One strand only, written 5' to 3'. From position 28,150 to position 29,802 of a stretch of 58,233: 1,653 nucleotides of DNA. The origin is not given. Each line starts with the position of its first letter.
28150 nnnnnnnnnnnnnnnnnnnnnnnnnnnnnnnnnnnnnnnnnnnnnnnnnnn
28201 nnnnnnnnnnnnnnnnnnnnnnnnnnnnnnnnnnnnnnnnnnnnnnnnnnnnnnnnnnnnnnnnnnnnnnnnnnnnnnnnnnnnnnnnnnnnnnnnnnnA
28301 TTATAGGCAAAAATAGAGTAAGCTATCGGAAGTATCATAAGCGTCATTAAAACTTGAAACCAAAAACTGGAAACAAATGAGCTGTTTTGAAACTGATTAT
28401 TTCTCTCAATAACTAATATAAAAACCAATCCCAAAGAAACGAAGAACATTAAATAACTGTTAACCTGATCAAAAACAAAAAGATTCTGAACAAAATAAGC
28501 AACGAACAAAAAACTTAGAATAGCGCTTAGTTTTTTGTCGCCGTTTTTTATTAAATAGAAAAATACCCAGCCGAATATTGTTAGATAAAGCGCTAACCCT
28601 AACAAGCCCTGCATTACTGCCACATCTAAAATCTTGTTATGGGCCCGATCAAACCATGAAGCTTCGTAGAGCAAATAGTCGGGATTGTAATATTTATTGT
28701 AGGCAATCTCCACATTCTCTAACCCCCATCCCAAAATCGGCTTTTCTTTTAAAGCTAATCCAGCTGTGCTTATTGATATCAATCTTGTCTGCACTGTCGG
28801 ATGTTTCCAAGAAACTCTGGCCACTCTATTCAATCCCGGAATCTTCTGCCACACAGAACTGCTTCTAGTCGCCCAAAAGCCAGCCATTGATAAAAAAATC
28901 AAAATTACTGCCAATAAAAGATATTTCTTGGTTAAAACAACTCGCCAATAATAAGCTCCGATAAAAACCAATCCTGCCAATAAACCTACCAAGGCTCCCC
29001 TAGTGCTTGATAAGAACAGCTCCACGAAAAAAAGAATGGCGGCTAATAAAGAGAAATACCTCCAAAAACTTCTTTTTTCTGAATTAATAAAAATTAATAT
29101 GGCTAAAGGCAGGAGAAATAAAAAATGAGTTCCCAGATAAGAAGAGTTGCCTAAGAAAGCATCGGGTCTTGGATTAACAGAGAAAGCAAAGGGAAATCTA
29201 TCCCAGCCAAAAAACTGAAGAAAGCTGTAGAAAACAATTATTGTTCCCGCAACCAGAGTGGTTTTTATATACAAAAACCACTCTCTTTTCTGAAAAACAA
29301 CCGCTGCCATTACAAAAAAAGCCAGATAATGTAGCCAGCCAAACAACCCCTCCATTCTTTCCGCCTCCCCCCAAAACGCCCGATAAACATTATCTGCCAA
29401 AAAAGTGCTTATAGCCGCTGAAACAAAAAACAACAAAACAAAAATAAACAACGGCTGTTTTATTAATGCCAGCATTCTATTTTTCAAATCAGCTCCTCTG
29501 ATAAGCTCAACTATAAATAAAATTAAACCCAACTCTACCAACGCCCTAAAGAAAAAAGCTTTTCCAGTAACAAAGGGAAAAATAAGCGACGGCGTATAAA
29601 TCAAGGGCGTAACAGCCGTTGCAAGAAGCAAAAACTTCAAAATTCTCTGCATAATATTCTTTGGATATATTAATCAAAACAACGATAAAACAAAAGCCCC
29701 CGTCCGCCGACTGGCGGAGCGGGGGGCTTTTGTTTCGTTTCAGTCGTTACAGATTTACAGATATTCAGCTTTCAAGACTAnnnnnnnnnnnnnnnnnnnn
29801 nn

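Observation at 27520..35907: S-layer-like giant protein flanked by two Wzy_C paralogs: putative dedicated surface-protein O-glycosylation system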

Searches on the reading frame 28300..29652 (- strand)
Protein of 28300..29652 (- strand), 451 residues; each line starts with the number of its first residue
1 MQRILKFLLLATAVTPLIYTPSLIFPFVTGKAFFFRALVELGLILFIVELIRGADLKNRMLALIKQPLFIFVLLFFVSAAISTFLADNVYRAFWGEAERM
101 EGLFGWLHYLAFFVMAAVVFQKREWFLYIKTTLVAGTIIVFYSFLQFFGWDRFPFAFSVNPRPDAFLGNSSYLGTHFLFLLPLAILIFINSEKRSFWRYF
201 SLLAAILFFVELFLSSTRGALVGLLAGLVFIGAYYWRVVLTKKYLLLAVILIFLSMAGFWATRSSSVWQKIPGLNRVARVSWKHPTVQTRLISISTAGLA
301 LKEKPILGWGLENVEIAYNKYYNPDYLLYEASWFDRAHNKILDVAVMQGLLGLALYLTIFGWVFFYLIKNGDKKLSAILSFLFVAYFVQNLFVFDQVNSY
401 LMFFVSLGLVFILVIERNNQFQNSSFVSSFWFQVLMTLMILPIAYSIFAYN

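Call 50: search_solved_structures(query=window:28300-29652:-, max_evalue=10, show_alignments=3)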
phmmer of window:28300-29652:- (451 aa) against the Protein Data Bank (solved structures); distinct sequences matched with E-value up to 10: 0.

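Call 94: search_protein_families(library=pfam, proteins=[window:28300-29652:-], max_evalue=10)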
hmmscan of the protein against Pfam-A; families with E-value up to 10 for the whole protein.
window:28300-29652:- (451 aa): 2 families
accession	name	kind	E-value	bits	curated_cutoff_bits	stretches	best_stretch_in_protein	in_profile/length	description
PF04932.20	Wzy_C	-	1.8e-17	64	31.7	1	203-357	1-149/149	O-Antigen ligase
PF08139.17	LPAM_1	-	3.6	8.7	20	0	242-255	2-15/18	Prokaryotic membrane lipoprotein lipid attachment site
